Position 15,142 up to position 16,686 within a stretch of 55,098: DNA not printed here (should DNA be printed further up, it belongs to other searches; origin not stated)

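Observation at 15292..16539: Stand-alone Cas4-family nuclease interrupted by a four-helix membrane insertion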

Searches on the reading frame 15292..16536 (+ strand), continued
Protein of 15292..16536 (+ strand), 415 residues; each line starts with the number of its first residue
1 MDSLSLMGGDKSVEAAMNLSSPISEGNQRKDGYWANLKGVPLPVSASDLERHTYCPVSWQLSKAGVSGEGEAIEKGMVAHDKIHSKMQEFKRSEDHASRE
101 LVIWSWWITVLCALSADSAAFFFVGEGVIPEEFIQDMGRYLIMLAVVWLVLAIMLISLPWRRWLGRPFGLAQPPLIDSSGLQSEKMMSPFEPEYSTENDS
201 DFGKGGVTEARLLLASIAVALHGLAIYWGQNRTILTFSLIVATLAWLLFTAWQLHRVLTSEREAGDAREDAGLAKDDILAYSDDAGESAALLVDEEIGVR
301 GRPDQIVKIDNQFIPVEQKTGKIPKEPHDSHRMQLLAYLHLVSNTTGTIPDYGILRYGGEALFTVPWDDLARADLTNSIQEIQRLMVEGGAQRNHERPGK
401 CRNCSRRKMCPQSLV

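Call 39: find_encoding_contigs(protein=P0276, flank=7000, max_places=2)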
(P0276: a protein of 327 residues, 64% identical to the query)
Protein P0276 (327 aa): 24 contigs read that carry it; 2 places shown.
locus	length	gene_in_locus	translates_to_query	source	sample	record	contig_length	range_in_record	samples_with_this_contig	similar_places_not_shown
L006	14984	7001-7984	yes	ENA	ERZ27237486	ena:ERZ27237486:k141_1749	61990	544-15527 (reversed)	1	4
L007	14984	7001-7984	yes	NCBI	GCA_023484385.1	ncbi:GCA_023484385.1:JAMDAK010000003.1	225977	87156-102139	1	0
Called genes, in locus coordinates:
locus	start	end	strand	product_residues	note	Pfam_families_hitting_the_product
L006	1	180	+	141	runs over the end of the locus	PF01325:Fe_dep_repress (weak), PF02742:Fe_dep_repr_C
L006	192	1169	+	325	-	-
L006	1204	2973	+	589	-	PF04068:Fer4_RLI, PF14697:Fer4_21 (faint), PF00037:Fer4, PF02463:SMC_N (faint), PF00005:ABC_tran, PF13304:AAA_21 (faint), PF00005:ABC_tran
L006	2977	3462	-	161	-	PF01613:Flavin_Reduct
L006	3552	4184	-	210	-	PF09335:VTT_dom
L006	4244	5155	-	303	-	PF03144:GTP_EFTU_D2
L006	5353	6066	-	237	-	-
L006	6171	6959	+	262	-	PF14811:TPD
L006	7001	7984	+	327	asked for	PF01930:Cas_Cas4 (faint), PF12705:PDDEXK_1 (weak)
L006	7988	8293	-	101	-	-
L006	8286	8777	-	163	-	-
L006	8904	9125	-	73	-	-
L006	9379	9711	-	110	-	PF02036:SCP2 (weak)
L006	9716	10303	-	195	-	PF01351:RNase_HII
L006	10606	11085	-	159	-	-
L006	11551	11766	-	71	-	-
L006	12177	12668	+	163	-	PF00515:TPR_1 (faint), PF13432:TPR_16 (faint), PF07719:TPR_2 (faint), PF13181:TPR_8 (faint), PF13414:TPR_11 (faint), PF13428:TPR_14 (faint), PF13431:TPR_17 (faint), PF14559:TPR_19 (faint)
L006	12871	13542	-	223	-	PF00702:Hydrolase (weak), PF05116:S6PP (faint), PF08282:Hydrolase_3, PF12710:HAD (faint), PF08282:Hydrolase_3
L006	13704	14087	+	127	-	PF01849:NAC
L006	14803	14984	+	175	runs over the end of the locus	PF14321:DUF4382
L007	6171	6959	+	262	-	PF14811:TPD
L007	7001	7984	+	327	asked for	PF01930:Cas_Cas4 (faint), PF12705:PDDEXK_1 (weak)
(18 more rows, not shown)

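Call 40: find_encoding_contigs(protein=P0351, flank=7000, max_places=2)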
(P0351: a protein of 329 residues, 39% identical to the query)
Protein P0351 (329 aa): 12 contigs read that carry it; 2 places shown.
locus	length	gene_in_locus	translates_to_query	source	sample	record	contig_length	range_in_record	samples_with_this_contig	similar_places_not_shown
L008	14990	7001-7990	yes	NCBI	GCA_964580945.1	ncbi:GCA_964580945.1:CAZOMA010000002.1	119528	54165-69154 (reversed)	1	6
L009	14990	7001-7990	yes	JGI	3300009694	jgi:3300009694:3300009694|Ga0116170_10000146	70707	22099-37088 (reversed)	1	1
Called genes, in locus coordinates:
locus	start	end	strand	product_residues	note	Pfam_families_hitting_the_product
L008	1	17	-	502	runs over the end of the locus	PF01970:TctA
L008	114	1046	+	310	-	PF00005:ABC_tran, PF13304:AAA_21, PF27102:NodI_C (faint)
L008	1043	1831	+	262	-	PF01061:ABC2_membrane, PF12698:ABC2_membrane_3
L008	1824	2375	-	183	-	PF00156:Pribosyltran, PF14681:UPRTase (weak)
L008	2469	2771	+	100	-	PF00355:Rieske, PF13806:Rieske_2 (weak), PF22543:Rieske_4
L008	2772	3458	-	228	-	PF00156:Pribosyltran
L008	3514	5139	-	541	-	PF01979:Amidohydro_1, PF07969:Amidohydro_3 (faint), PF13382:Adenine_deam_C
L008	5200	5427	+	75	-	PF04457:MJ1316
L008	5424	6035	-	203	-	-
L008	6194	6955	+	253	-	PF14811:TPD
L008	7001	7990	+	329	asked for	PF12705:PDDEXK_1, PF01930:Cas_Cas4 (weak)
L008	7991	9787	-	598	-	PF13522:GATase_6, PF13537:GATase_7, PF01380:SIS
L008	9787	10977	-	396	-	PF00483:NTP_transferase, PF12804:NTP_transf_3, PF00132:Hexapep, PF25084:LbH_EIF2B, PF00132:Hexapep (weak), PF25087:GMPPB_C, PF00132:Hexapep (weak), PF24894:Hexapep_GlmU, +1 more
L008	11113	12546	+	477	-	PF07088:GvpD_P-loop, PF13191:AAA_16 (weak), PF06745:ATPase (weak)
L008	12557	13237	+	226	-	PF06745:ATPase, PF24336:DUF7504 (weak), PF23365:DUF7090 (weak)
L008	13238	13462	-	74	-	-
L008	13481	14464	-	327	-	PF00037:Fer4 (faint), PF12838:Fer4_7 (weak), PF13183:Fer4_8, PF13237:Fer4_10, PF13534:Fer4_17 (weak), PF02754:CCG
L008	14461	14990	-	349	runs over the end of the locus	PF00890:FAD_binding_2 (faint), PF01266:DAO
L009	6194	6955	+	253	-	PF14811:TPD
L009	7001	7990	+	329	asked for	PF12705:PDDEXK_1, PF01930:Cas_Cas4 (weak)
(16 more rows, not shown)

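Call 41: search_protein_families(library=pfam, proteins=[L004:6191-6937:+, L006:6171-6956:+, L008:6194-6952:+], max_evalue=0.01)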
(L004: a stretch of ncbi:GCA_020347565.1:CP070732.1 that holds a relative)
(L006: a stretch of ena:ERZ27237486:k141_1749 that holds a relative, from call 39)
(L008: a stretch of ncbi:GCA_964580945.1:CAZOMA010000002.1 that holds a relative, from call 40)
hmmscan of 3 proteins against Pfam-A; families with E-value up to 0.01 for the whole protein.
L004:6191-6937:+ (249 aa): 1 family
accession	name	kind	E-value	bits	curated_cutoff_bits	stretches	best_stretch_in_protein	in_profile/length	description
PF14811.11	TPD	-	2.4e-42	144.5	27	1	110-238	2-133/138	Protein of unknown function TPD sequence-motif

L006:6171-6956:+ (262 aa): 1 family
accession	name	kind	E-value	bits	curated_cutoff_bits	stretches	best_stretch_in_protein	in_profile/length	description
PF14811.11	TPD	-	2.4e-41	141.3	27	1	109-241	1-136/138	Protein of unknown function TPD sequence-motif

L008:6194-6952:+ (253 aa): 2 families
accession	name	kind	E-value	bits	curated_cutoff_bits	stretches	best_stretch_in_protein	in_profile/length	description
PF14811.11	TPD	-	9.5e-44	149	27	1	110-242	2-137/138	Protein of unknown function TPD sequence-motif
PF09494.16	Slx4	-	0.0041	17.5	24.8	1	137-159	40-60/60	Slx4 endonuclease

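Call 42: search_protein_families(library=ncbifam, proteins=[L004:6191-6937:+, L006:6171-6956:+, L008:6194-6952:+], max_evalue=0.01)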
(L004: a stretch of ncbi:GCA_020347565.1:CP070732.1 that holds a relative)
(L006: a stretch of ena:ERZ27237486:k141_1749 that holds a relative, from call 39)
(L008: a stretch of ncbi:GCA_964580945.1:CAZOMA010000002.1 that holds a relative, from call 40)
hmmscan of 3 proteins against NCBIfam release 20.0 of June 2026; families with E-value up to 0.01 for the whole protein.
L004:6191-6937:+ (249 aa): 1 family
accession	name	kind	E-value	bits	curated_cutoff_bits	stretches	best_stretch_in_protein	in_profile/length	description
NF040595.1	HTH_Cbp1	equivalog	0.0004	20.3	140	1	19-78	65-122/135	CRISPR DNA repeat-binding protein Cbp1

L006:6171-6956:+ (262 aa): 0 families

L008:6194-6952:+ (253 aa): 0 families

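Call 44: search_protein_families(library=padloc, proteins=[window:15310-16536:+, P0143, P0135, P0250, L004:6191-6937:+], max_evalue=0.01)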
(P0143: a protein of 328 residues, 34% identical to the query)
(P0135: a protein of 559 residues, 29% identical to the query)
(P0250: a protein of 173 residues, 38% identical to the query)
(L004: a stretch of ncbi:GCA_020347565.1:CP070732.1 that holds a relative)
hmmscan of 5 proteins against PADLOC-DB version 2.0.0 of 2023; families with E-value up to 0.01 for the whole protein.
window:15310-16536:+ (409 aa): 17 families
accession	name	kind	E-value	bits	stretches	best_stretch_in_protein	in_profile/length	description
PDLC01250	Cas4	-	1.1e-21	75.9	1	282-405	51-168/168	"CAS-I,CAS-II,CAS-III,CAS-IV,CAS-V,CAS-VI; acquisition_associated"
PDLC00944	Cas4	-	5.2e-19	67.1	1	291-405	65-177/177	Cas4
PDLC00943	Cas4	-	1.4e-18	65.4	1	285-405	60-179/180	CRISPR-associated protein Cas4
PDLC01447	Cas4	-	1.9e-16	59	1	286-406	47-159/161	"CAS-I,CAS-II,CAS-III,CAS-IV,CAS-V,CAS-VI; acquisition_associated"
PDLC01773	Cas4c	-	4.2e-13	47.2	1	285-405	78-194/229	-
PDLC02034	Cas4d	-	6e-13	46.9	1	285-404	64-180/192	-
PDLC01611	Cas4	-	2.7e-12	45.2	1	291-404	53-156/158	"CAS-I,CAS-II,CAS-III,CAS-IV,CAS-V,CAS-VI; acquisition_associated"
PDLC00059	DruK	-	1.2e-11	42.3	1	275-404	108-234/326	PD-(D/E)XK nuclease superfamily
PDLC02067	Cas1b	-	1.2e-11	42.2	1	284-404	48-174/533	-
PDLC00060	DruK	-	2.4e-10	38.3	1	286-404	136-259/347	PD-(D/E)XK nuclease superfamily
PDLC02035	Cas4d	-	1.6e-09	35.5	1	285-404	57-174/196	-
PDLC01747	Cas1g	-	5.8e-09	33.1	1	279-404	49-176/523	-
PDLC02083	Cas4_II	-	1.6e-07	29.9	1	288-404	70-183/186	-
PDLC02087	Cas4b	-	2.7e-05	22.4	1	292-404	73-188/189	-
PDLC01771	Cas4b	-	4.7e-05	21.6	1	317-404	73-158/162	-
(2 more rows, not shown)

P0143 (328 aa): 15 families
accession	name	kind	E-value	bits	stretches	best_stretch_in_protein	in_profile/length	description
PDLC00944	Cas4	-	1.3e-21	75.6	1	203-324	56-177/177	Cas4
PDLC01250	Cas4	-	9.5e-20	69.5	1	206-324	55-168/168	"CAS-I,CAS-II,CAS-III,CAS-IV,CAS-V,CAS-VI; acquisition_associated"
PDLC00943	Cas4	-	3.3e-19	67.5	1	204-324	58-179/180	CRISPR-associated protein Cas4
PDLC01447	Cas4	-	4.3e-15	54.5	1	182-325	31-159/161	"CAS-I,CAS-II,CAS-III,CAS-IV,CAS-V,CAS-VI; acquisition_associated"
PDLC02034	Cas4d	-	8.9e-15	52.8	1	205-323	64-180/192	-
PDLC01773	Cas4c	-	1.2e-12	45.7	1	206-324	79-194/229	-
PDLC02035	Cas4d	-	1e-11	42.7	1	209-323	61-174/196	-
PDLC01611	Cas4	-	2.4e-11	42.2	1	198-323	53-156/158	"CAS-I,CAS-II,CAS-III,CAS-IV,CAS-V,CAS-VI; acquisition_associated"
PDLC00059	DruK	-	1.3e-10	39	1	203-323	116-234/326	PD-(D/E)XK nuclease superfamily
PDLC01747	Cas1g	-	1.4e-10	38.4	1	208-323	58-176/523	-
PDLC02083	Cas4_II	-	3e-09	35.5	1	210-326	70-186/186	-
PDLC00060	DruK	-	1.3e-08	32.6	1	208-323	138-259/347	PD-(D/E)XK nuclease superfamily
PDLC02067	Cas1b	-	1.8e-07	28.3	1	206-323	50-174/533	-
PDLC02085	Cas4a2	-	0.0004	18.8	1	204-324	53-162/166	-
PDLC02087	Cas4b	-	0.0023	16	1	212-323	73-188/189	-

P0135 (559 aa): 25 families
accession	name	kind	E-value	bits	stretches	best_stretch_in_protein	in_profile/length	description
PDLC00943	Cas4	-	4.1e-25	86.8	1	430-555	54-179/180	CRISPR-associated protein Cas4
PDLC00944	Cas4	-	1.9e-23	81.6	1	406-555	28-177/177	Cas4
PDLC01250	Cas4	-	3.6e-23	80.7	1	412-555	30-168/168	"CAS-I,CAS-II,CAS-III,CAS-IV,CAS-V,CAS-VI; acquisition_associated"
PDLC01447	Cas4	-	4.4e-21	74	2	410-556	31-159/161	"CAS-I,CAS-II,CAS-III,CAS-IV,CAS-V,CAS-VI; acquisition_associated"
PDLC02034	Cas4d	-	1.7e-19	68.2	1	435-554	63-180/192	-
PDLC02035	Cas4d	-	3.3e-18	63.9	1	436-554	57-174/196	-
PDLC01773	Cas4c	-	1.5e-15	55.2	1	437-555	79-194/229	-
PDLC01611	Cas4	-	9.2e-15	53.3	1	436-554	48-156/158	"CAS-I,CAS-II,CAS-III,CAS-IV,CAS-V,CAS-VI; acquisition_associated"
PDLC02083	Cas4_II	-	1.9e-14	52.5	1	436-557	67-186/186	-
PDLC01747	Cas1g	-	1.2e-11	41.9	1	433-554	52-176/523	-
PDLC00059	DruK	-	5e-10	37.1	1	432-554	114-234/326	PD-(D/E)XK nuclease superfamily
PDLC02067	Cas1b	-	6.7e-10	36.4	1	434-554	47-174/533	-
PDLC02087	Cas4b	-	6.4e-08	30.9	1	438-554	70-188/189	-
PDLC00060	DruK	-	9e-08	29.8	1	436-554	135-259/347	PD-(D/E)XK nuclease superfamily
PDLC00058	DruK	-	2.7e-05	21.1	1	434-555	146-274/388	PD-(D/E)XK nuclease superfamily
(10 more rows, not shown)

P0250 (173 aa): 17 families
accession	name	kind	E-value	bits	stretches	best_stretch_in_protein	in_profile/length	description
PDLC00943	Cas4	-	7.5e-16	56.6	1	48-169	58-179/180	CRISPR-associated protein Cas4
PDLC01250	Cas4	-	2.9e-15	55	1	55-168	60-167/168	"CAS-I,CAS-II,CAS-III,CAS-IV,CAS-V,CAS-VI; acquisition_associated"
PDLC00944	Cas4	-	4.9e-15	54.2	1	52-168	61-176/177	Cas4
PDLC01447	Cas4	-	1.7e-14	52.6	1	53-171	50-160/161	"CAS-I,CAS-II,CAS-III,CAS-IV,CAS-V,CAS-VI; acquisition_associated"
PDLC01611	Cas4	-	7e-13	47.2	1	47-168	46-156/158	"CAS-I,CAS-II,CAS-III,CAS-IV,CAS-V,CAS-VI; acquisition_associated"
PDLC02083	Cas4_II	-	9e-12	43.8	1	57-171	73-186/186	-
PDLC02034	Cas4d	-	9.9e-11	39.6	1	43-168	58-180/192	-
PDLC01773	Cas4c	-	8.2e-10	36.4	1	53-170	82-195/229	-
PDLC02035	Cas4d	-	1.3e-09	35.8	1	50-168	58-174/196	-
PDLC00059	DruK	-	1.6e-08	32.1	1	51-169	120-235/326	PD-(D/E)XK nuclease superfamily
PDLC00060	DruK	-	5.8e-08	30.4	1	52-169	138-260/347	PD-(D/E)XK nuclease superfamily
PDLC01747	Cas1g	-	1.4e-06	25.2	1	53-168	59-176/523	-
PDLC02067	Cas1b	-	2.6e-06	24.5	1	50-166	50-172/533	-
PDLC01771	Cas4b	-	1.2e-05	23.6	1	74-169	69-159/162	-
PDLC02086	Cas4b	-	0.00013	20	1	87-168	79-159/161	-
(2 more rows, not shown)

L004:6191-6937:+ (249 aa): 0 families

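Call 45: find_related_loci(query=A1, collection=viral_contigs, flank=6000)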
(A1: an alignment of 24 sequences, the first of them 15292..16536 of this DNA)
Query A1 (415 aa) in viral_contigs; peptide patterns used: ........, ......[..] (x = any residue, [..] = any of these).
197 stretches matched a pattern, but none encodes a relative of the query by tblastn (E <= 1e-3).

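Call 51: search_solved_structures(query=L008:6194-6952:+, max_evalue=1, show_alignments=2)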
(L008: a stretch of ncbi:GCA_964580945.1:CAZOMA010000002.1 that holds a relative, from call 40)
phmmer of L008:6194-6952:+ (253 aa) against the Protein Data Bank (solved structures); distinct sequences matched with E-value up to 1: 0.

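Call 53: search_solved_structures(query=A3, max_evalue=10, show_alignments=2)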
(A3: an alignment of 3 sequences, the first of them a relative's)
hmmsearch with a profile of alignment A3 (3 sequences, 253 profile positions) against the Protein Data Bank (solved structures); distinct sequences matched with E-value up to 10: 5.
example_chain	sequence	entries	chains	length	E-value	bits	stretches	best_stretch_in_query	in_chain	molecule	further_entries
6spf_d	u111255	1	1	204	0.47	12.9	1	135-224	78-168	30S ribosomal protein S4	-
6spc_d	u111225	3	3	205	0.47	12.9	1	135-224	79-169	30S ribosomal protein S4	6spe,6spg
7unr_d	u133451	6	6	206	0.48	12.9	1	135-224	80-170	30S ribosomal protein S4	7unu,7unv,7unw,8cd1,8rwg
28nt_d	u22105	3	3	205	0.75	12.2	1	154-211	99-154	Small ribosomal subunit protein uS4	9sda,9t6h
3kw3_A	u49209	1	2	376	1.6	11.1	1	58-123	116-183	Alanine racemase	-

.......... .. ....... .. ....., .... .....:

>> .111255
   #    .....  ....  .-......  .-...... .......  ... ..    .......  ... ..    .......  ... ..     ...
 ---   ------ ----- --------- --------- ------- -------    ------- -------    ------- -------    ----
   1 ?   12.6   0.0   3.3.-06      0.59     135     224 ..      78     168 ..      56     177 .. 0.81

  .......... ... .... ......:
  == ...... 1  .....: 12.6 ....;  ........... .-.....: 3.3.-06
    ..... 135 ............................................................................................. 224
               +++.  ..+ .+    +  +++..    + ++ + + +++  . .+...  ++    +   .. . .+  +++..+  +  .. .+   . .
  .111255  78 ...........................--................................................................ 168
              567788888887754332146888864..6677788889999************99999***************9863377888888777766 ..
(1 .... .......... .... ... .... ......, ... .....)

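Call 56: find_related_loci(query=A1, collection=genome_contigs, flank=5000)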
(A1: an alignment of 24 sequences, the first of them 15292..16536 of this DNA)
Query A1 (415 aa) in genome_contigs; peptide patterns used: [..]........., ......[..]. (x = any residue, [..] = any of these).
312 stretches matched a pattern; 220 encode a relative of the query (tblastn E <= 1e-3); the best 80 are kept; 80 distinct loci.
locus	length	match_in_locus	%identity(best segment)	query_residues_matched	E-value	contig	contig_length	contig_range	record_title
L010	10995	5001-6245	89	1-415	0e+0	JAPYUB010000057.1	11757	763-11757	MAG: Candidatus Thalassarchaeaceae archaeon isolate PW8.concoct.221 PW8_6233_length_11757_cov_7.911639, whole genome sho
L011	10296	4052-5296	87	1-415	0e+0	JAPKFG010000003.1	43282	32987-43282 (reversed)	MAG: Candidatus Poseidoniales archaeon isolate ANT-136 NODE_319_length_43282_cov_14.002822, whole genome shotgun sequenc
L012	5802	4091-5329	86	1-415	0e+0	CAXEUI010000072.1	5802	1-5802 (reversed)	MAG TPA_asm: uncultured Candidatus Poseidoniales archaeon isolate ERR599072_binner12_Refined_11 genome assembly, contig:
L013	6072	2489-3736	81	1-415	0e+0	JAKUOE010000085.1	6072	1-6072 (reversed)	MAG: Candidatus Thalassarchaeum sp. isolate ALOHA_A2.0_25 A2.0-MGIIb-P-2_85, whole genome shotgun sequence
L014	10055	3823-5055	78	1-415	0e+0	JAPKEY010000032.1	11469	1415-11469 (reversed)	MAG: Candidatus Poseidoniales archaeon isolate ANT-128 NODE_3502_length_11469_cov_4.815139, whole genome shotgun sequenc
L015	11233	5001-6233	76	1-415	0e+0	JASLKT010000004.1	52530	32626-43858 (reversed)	MAG: Candidatus Thalassarchaeaceae archaeon isolate ETNP1_MAG_7 NODE_4_length_52530_cov_12.781214, whole genome shotgun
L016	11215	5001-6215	76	7-415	0e+0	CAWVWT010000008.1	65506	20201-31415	MAG TPA_asm: uncultured Candidatus Poseidoniales archaeon isolate ERR3589563_binner12_51 genome assembly, contig: ERZ746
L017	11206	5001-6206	76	7-415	0e+0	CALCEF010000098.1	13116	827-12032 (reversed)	MAG TPA_asm: uncultured euryarchaeote isolate ERR598975_bin.65_CONCOCT_v1.1_MAG genome assembly, contig: ERZ833381.712,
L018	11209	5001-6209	70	7-415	0e+0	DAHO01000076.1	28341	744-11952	MAG TPA_asm: Euryarchaeota archaeon UBA602 UBA602_contig_2577, whole genome shotgun sequence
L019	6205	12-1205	70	12-415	0e+0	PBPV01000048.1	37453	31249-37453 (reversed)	MAG: Methanobacteriota archaeon isolate RS348 42214, whole genome shotgun sequence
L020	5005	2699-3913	72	7-415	0e+0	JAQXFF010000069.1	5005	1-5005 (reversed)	MAG: Candidatus Thalassarchaeaceae archaeon isolate cluster2-bin.256 k141_998842, whole genome shotgun sequence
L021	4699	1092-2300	68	7-415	0e+0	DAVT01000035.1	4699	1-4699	MAG TPA_asm: Euryarchaeota archaeon UBA501 UBA501_contig_239314, whole genome shotgun sequence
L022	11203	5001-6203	73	5-415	0e+0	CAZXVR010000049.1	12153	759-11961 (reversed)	MAG TPA_asm: uncultured Candidatus Poseidoniales archaeon isolate SRP077602_co4_142 genome assembly, contig: NODE_9586_l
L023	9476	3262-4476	72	7-415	0e+0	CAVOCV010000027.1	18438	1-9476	MAG: Candidatus Thalassarchaeaceae archaeon isolate CBN3_331.39 genome assembly, contig: Ga0302139_10000514, whole genom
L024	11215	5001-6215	69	7-415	0e+0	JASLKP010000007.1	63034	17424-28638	MAG: Candidatus Thalassarchaeaceae archaeon isolate ETNP1_MAG_34 NODE_7_length_63034_cov_5.828010, whole genome shotgun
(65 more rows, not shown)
